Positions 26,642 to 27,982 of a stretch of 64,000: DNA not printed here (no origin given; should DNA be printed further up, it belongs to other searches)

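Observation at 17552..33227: Fifteen co-directional genes joining an all-(R)-stereochemistry C4 acyl-CoA module to a Liv-type ABC importer, a CoA-transferase and two esterases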

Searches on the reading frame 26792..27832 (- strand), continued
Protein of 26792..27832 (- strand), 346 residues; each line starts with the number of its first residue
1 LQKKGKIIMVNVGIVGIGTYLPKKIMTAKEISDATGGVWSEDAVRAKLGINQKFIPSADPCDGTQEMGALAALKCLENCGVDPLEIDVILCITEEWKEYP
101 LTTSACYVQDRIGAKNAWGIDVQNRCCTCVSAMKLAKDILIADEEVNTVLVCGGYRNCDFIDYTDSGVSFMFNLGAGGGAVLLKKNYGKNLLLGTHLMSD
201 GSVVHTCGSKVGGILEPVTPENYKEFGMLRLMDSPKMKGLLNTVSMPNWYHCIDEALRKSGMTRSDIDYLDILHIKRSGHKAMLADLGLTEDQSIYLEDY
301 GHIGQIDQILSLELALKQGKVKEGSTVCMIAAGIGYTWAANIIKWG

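Call 47: list_cluster_members(proteins=[P0121, P0126, P0130, P0133, P0135, P0137, P0139, P0143, P0144, P0147])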
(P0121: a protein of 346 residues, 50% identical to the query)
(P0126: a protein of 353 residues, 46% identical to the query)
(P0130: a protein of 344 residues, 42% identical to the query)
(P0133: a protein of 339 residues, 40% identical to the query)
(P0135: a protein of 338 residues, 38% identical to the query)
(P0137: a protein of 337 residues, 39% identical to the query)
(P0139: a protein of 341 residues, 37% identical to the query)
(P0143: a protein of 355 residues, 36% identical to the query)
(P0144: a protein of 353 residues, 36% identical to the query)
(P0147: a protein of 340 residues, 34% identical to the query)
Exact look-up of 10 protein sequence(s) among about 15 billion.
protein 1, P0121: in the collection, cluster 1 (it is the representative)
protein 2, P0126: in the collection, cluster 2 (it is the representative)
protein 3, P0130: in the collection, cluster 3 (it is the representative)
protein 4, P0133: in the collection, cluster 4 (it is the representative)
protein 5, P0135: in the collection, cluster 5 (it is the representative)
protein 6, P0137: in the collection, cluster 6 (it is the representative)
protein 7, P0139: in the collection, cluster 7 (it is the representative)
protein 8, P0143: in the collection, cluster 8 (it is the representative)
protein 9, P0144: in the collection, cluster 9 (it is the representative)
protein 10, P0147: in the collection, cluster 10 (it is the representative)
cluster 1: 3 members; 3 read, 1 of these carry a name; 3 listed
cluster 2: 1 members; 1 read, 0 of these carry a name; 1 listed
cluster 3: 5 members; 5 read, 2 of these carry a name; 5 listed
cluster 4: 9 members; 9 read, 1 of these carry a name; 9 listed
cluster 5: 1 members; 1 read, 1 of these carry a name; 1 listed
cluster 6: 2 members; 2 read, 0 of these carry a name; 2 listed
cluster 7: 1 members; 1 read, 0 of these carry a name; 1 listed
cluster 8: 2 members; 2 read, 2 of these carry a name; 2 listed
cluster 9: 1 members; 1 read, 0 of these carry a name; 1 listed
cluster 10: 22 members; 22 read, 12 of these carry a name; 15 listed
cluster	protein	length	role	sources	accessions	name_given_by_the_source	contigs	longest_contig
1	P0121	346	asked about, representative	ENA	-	-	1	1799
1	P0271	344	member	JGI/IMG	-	3-oxoacyl-[acyl-carrier-protein] synthase-3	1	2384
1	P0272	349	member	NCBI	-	-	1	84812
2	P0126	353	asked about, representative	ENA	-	-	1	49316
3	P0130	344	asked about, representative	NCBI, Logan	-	-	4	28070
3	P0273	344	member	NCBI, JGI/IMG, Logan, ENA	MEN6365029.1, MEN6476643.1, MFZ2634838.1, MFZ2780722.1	MAG: 3-oxoacyl-ACP synthase [Rectinema sp.]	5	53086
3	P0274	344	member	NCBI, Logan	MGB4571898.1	MAG: 3-oxoacyl-ACP synthase [Rectinemataceae bacterium]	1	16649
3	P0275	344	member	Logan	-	-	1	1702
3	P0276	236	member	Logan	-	-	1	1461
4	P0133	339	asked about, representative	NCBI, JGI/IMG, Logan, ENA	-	-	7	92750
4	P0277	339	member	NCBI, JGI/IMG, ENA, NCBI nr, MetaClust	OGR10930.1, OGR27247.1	MAG: hypothetical protein A2277_05995 [Desulfobacterales bacterium RIFOXYA12_FULL_46_15] | MAG: hypothetical protein A2097_07865 [Desulfobacula sp. GWF2_41_7] | \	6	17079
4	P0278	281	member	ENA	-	-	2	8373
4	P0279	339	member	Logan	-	-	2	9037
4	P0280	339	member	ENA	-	-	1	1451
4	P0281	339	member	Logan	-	-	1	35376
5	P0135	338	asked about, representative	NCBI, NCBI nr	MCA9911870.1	MAG: 3-oxoacyl-ACP synthase [Anaerolineae bacterium] | 3-oxoacyl-ACP synthase [Anaerolineae bacterium]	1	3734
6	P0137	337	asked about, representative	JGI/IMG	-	-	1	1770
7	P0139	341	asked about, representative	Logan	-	-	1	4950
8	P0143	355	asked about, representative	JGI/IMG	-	3-oxoacyl-[acyl-carrier-protein] synthase-3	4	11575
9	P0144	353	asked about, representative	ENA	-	-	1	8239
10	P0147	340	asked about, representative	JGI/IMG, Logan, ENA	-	-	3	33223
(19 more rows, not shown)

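Call 50: find_homologous_proteins(query=A2, max_evalue=1e-20)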
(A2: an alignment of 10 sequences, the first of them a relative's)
Query A2 (10 sequences) (344 aa, profile of the alignment): 843 proteins with E <= 1e-20 among 8000 candidates; the best 120 are listed.
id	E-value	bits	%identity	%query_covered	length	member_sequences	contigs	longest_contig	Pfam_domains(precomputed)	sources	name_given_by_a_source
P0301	1.4e-145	503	48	96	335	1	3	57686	PF08545.17,PF08541.17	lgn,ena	-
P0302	1.9e-145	502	45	98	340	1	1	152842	PF08545.17,PF08541.17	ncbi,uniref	ncbi:3-oxoacyl-ACP synthase [Neobacillus sp. 19]|uniref:3-oxoacyl-ACP synthase n=1 Tax=Neobacillus s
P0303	1.3e-144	500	50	96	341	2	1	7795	PF08545.17,PF08541.17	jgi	jgi:3-oxoacyl-[acyl-carrier-protein] synthase-3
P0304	2.9e-144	498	46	96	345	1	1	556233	PF08545.17,PF08541.17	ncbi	-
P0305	3.6e-144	498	47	96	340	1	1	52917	PF08545.17,PF08541.17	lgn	-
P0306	4.9e-144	498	46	96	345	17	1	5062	PF08545.17,PF08541.17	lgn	-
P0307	5.2e-144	498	46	97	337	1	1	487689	PF08545.17,PF08541.17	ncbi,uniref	ncbi:3-oxoacyl-ACP synthase [Bacillus salipaludis]|uniref:3-oxoacyl-ACP synthase n=1 Tax=Bacillus sa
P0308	7.7e-144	497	45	96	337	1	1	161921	PF08545.17,PF08541.17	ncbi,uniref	ncbi:3-oxoacyl-ACP synthase [Fredinandcohnia sp. 179-A 10B2 NHS]|uniref:3-oxoacyl-ACP synthase n=1 T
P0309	8.2e-144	497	49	96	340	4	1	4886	PF08545.17,PF08541.17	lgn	-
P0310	2.0e-143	496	46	96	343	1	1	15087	PF08545.17,PF08541.17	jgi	-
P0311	2.1e-143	496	47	98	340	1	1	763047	PF08545.17,PF08541.17,PF08392.19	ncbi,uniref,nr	ncbi:3-oxoacyl-ACP synthase [Psychrobacillus sp. FJAT-21963]|uniref:3-oxoacyl-ACP synthase n=1 Tax=P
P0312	2.9e-143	495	46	96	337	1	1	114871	PF08545.17,PF08541.17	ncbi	ncbi:3-oxoacyl-ACP synthase [Fredinandcohnia humi]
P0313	5.5e-143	494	47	96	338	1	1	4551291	PF08545.17,PF08541.17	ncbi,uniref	ncbi:3-oxoacyl-ACP synthase [Bacillus sinesaloumensis]|uniref:3-oxoacyl-ACP synthase n=1 Tax=Litchfi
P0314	5.6e-143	494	47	96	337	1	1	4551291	PF08545.17,PF08541.17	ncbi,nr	nr:3-oxoacyl-ACP synthase [Bacillus sinesaloumensis]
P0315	7.8e-143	494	47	98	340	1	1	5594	PF08545.17,PF08541.17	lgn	-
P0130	2.5e-142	492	100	100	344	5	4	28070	PF08545.17,PF08541.17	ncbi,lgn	-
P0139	3.5e-140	485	32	96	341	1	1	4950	PF08545.17,PF08541.17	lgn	-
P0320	9.5e-140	484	46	96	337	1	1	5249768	PF08545.17,PF08541.17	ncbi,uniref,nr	ncbi:hypothetical protein CBW65_19325 [Tumebacillus avium]|uniref:3-oxoacyl-ACP synthase n=1 Tax=Tum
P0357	2.7e-136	472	61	97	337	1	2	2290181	PF08545.17,PF08541.17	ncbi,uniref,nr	ncbi:3-oxoacyl-(acyl-carrier-protein) synthase III [Marinitoga piezophila KA3]|uniref:3-oxoacyl-(Acy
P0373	2.1e-135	469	42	97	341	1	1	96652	PF08545.17,PF08541.17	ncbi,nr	ncbi:MAG: fabH2 [Haloplasmataceae bacterium]|nr:fabH2 [Haloplasmataceae bacterium]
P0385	1.2e-134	467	65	96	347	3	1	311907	PF08545.17,PF08541.17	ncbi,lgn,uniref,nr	ncbi:hypothetical protein AT15_03010 [Kosmotoga arenicorallina S304]|uniref:3-oxoacyl-ACP synthase n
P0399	3.3e-134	465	56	96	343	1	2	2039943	PF08545.17,PF08541.17,PF08392.19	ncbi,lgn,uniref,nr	ncbi:3-oxoacyl-ACP synthase [Pseudothermotoga thermarum]|uniref:Beta-ketoacyl-acyl-carrier-protein s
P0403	5.0e-134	465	43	97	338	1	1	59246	PF08545.17,PF08541.17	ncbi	-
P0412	1.2e-133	464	59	97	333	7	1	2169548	PF08545.17,PF08541.17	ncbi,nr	ncbi:3-oxoacyl-ACP synthase [Petrotoga mobilis]|nr:3-oxoacyl-ACP synthase [Petrotoga mobilis]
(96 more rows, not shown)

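Call 51: find_encoding_contigs(protein=P0357, flank=10000, max_places=1)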
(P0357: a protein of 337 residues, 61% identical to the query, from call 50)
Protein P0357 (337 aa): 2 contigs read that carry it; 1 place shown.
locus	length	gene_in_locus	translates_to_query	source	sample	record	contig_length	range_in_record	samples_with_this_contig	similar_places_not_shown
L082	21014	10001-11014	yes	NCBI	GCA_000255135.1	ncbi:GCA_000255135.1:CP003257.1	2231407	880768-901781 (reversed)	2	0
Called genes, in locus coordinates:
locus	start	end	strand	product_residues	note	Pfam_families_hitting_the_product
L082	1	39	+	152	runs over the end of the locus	PF22381:Staph_reg_Sar_Rot, PF01978:TrmB (weak), PF01047:MarR, PF03965:Penicillinase_R (weak), PF12802:MarR_2, PF13412:HTH_24, PF13463:HTH_27 (weak), PF13404:HTH_AsnC-type (weak)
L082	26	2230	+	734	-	PF00664:ABC_membrane, PF09818:ABC_ATPase (faint), PF02463:SMC_N (faint), PF00005:ABC_tran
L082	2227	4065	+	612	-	PF00664:ABC_membrane, PF00005:ABC_tran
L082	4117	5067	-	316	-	PF02661:Fic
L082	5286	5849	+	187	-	PF00440:TetR_N, PF14278:TetR_C_8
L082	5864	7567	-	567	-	PF06100:MCRA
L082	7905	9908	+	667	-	PF00037:Fer4 (faint), PF12837:Fer4_6 (faint), PF12838:Fer4_7 (faint), PF13187:Fer4_9 (faint), PF13237:Fer4_10 (weak), PF02906:Fe_hyd_lg_C, PF04060:FeS (weak), PF00015:MCPsignal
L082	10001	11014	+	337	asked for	PF08545:ACP_syn_III, PF08541:ACP_syn_III_C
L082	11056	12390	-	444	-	PF07690:MFS_1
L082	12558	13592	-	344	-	-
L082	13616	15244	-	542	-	PF03417:AAT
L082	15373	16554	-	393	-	PF08543:Phos_pyr_kin, PF10120:ThiN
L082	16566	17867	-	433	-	PF01964:ThiC_Rad_SAM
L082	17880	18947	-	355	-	PF04055:Radical_SAM, PF06968:BATS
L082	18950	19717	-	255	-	PF05690:ThiG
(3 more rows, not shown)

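Call 52: find_encoding_contigs(protein=P0313, flank=10000, max_places=1)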
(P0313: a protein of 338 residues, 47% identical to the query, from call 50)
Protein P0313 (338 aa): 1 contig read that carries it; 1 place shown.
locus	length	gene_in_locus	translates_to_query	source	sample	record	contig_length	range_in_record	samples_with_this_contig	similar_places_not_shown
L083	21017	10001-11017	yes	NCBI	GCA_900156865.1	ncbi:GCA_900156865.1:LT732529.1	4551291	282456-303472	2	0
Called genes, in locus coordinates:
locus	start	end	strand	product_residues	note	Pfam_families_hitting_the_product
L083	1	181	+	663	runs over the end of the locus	PF26550:Tricorn_2nd (weak), PF07676:PD40, PF26549:Tricorn_N, PF26550:Tricorn_2nd, PF26549:Tricorn_N, PF20434:BD-FAE, PF00326:Peptidase_S9, PF01738:DLH, +6 more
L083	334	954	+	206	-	PF09335:VTT_dom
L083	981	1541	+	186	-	PF10502:Peptidase_S26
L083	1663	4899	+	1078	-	PF25873:WHD_MalT, PF12895:ANAPC3 (faint), PF00515:TPR_1 (faint), PF07719:TPR_2 (faint), PF14559:TPR_19 (faint), PF13424:TPR_12 (weak), PF03704:BTAD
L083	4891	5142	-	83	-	-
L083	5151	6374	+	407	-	PF13433:Peripla_BP_5, PF13458:Peripla_BP_6, PF01094:ANF_receptor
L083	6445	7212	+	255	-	PF00005:ABC_tran, PF13304:AAA_21 (faint), PF12399:BCA_ABC_TP_C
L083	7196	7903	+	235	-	PF00005:ABC_tran, PF13304:AAA_21 (faint)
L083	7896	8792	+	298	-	PF02653:BPD_transp_2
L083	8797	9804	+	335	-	PF02653:BPD_transp_2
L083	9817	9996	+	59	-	-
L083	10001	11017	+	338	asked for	PF08545:ACP_syn_III, PF08541:ACP_syn_III_C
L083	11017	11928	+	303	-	PF00561:Abhydrolase_1, PF12146:Hydrolase_4, PF12697:Abhydrolase_6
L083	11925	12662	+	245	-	PF00106:adh_short, PF01370:Epimerase (weak), PF08659:KR, PF13561:adh_short_C2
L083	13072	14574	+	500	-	PF00501:AMP-binding, PF13193:AMP-binding_C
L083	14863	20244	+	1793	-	PF19886:DUF6359, PF18942:DUF5689 (weak), PF13287:Fn3_assoc, PF13290:CHB_HEX_C_1, PF03372:Exo_endo_phos (weak), PF19580:Exo_endo_phos_3, PF00149:Metallophos, PF02872:5_nucleotid_C, +1 more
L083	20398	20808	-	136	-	PF00903:Glyoxalase, PF06983:3-dmu-9_3-mt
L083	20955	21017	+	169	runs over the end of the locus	PF13420:Acetyltransf_4, PF00583:Acetyltransf_1, PF13673:Acetyltransf_10, PF13508:Acetyltransf_7, PF08445:FR47 (weak)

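Call 53: find_encoding_contigs(protein=P0130, flank=10000, max_places=1)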
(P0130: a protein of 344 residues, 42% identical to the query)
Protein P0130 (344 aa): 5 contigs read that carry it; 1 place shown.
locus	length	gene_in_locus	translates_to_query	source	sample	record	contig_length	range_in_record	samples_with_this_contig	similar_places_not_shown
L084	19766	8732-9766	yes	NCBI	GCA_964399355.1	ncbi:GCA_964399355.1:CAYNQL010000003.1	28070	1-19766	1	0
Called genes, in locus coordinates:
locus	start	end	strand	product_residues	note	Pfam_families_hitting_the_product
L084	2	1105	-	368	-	?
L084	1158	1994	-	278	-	PF00899:ThiF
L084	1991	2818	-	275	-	PF01026:TatD_DNase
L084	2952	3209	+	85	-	-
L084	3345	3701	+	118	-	PF03551:PadR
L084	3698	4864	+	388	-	-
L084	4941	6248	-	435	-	PF02550:AcetylCoA_hydro, PF13336:AcetylCoA_hyd_C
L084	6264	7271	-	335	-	PF00108:Thiolase_N (faint), PF08545:ACP_syn_III, PF08541:ACP_syn_III_C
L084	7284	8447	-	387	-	PF00440:TetR_N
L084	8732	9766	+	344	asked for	PF08545:ACP_syn_III, PF08541:ACP_syn_III_C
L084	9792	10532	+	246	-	PF00106:adh_short, PF08659:KR, PF13561:adh_short_C2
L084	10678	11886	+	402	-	PF13433:Peripla_BP_5, PF13458:Peripla_BP_6, PF01094:ANF_receptor (weak)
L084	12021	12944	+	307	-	PF02653:BPD_transp_2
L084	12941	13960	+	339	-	PF02653:BPD_transp_2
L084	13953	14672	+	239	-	PF00005:ABC_tran, PF12399:BCA_ABC_TP_C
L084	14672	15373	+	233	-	PF00005:ABC_tran, PF13304:AAA_21 (faint)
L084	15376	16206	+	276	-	PF00561:Abhydrolase_1, PF12146:Hydrolase_4, PF12697:Abhydrolase_6, PF03096:Ndr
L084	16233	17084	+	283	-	PF07819:PGAP1 (faint), PF00561:Abhydrolase_1, PF00975:Thioesterase (weak), PF12146:Hydrolase_4, PF12697:Abhydrolase_6, PF00561:Abhydrolase_1 (weak)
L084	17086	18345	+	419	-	PF00108:Thiolase_N, PF08545:ACP_syn_III (faint), PF02803:Thiolase_C, PF22691:Thiolase_C_1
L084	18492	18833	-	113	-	-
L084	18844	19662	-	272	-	PF01791:DeoC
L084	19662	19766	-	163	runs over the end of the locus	PF02502:LacAB_rpiB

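Call 55: find_encoding_contigs(protein=P0320, flank=10000, max_places=1)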
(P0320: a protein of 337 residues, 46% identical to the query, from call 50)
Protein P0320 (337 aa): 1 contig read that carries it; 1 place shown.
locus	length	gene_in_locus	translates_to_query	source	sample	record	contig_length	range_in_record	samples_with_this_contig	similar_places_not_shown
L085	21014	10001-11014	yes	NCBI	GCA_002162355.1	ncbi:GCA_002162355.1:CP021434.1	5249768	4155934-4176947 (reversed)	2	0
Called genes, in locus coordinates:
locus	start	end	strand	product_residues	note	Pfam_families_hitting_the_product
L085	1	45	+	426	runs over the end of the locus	PF00930:DPPIV_N (faint), PF26549:Tricorn_N (faint), PF07676:PD40 (weak), PF26550:Tricorn_2nd (faint)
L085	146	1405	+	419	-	PF01053:Cys_Met_Meta_PP (weak), PF06838:Met_gamma_lyase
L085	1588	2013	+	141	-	PF00376:MerR, PF13411:MerR_1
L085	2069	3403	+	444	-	PF03951:Gln-synt_N, PF00120:Gln-synt_C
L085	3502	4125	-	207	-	PF01726:LexA_DNA_bind, PF00717:Peptidase_S24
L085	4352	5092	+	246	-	PF00106:adh_short, PF08659:KR, PF23441:SDR (weak), PF13561:adh_short_C2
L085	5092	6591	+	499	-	PF00501:AMP-binding, PF13193:AMP-binding_C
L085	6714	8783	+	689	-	PF25873:WHD_MalT, PF07719:TPR_2 (faint), PF13424:TPR_12 (faint)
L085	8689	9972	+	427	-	PF03704:BTAD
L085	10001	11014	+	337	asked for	PF08545:ACP_syn_III, PF08541:ACP_syn_III_C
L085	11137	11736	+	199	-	PF12840:HTH_20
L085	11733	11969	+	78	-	-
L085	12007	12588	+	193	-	PF00574:CLP_protease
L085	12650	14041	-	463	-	PF00209:SNF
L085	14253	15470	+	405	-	PF13433:Peripla_BP_5, PF13458:Peripla_BP_6, PF01094:ANF_receptor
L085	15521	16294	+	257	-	PF00005:ABC_tran, PF13304:AAA_21 (faint), PF12399:BCA_ABC_TP_C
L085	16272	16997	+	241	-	PF02463:SMC_N (faint), PF00005:ABC_tran, PF13304:AAA_21 (faint)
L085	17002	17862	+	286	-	PF02653:BPD_transp_2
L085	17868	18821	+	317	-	PF02653:BPD_transp_2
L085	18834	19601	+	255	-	PF00561:Abhydrolase_1, PF07819:PGAP1 (faint), PF12146:Hydrolase_4, PF12697:Abhydrolase_6, PF06342:DUF1057 (faint), PF12695:Abhydrolase_5 (faint)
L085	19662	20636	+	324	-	PF00756:Esterase, PF10503:Esterase_PHB, PF02230:Abhydrolase_2 (faint), PF20434:BD-FAE (faint), PF00326:Peptidase_S9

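Call 56: find_encoding_contigs(protein=P0412, flank=10000, max_places=1)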
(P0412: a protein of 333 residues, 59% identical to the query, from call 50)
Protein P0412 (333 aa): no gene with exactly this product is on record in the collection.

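Call 57: find_encoding_contigs(protein=P0373, flank=10000, max_places=1)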
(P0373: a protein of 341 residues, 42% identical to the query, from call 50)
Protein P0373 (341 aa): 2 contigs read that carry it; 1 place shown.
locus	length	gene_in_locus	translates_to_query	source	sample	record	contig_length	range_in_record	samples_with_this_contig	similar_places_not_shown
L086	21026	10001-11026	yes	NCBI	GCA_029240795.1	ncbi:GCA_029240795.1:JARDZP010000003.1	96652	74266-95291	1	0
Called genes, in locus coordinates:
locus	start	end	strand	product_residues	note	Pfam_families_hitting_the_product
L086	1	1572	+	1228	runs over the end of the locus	PF20578:aBig_2, PF00932:LTD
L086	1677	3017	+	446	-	PF03793:PASTA (faint), PF00565:SNase (weak)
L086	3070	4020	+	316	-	PF01368:DHH, PF02272:DHHA1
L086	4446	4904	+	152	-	PF10592:AIPR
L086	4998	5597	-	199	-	PF00440:TetR_N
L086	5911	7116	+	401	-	PF00108:Thiolase_N, PF02803:Thiolase_C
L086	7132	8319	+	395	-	PF00871:Acetate_kinase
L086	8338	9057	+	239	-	PF00106:adh_short, PF08659:KR, PF13561:adh_short_C2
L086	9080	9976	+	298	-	PF00561:Abhydrolase_1, PF00975:Thioesterase (faint), PF12146:Hydrolase_4, PF12697:Abhydrolase_6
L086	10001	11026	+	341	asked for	PF08545:ACP_syn_III, PF08541:ACP_syn_III_C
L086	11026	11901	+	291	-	PF02653:BPD_transp_2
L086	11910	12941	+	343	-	PF02653:BPD_transp_2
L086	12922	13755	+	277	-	PF00005:ABC_tran, PF13304:AAA_21 (faint), PF12399:BCA_ABC_TP_C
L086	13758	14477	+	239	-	PF00005:ABC_tran, PF13304:AAA_21 (faint)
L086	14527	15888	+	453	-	PF13433:Peripla_BP_5 (faint), PF13458:Peripla_BP_6, PF01094:ANF_receptor (weak)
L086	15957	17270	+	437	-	PF02550:AcetylCoA_hydro, PF13336:AcetylCoA_hyd_C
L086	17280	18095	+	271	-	PF00561:Abhydrolase_1, PF12697:Abhydrolase_6, PF12146:Hydrolase_4, PF03096:Ndr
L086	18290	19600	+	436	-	PF02550:AcetylCoA_hydro, PF13336:AcetylCoA_hyd_C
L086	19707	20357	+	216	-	PF01966:HD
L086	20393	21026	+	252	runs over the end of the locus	PF00149:Metallophos, PF12850:Metallophos_2 (weak)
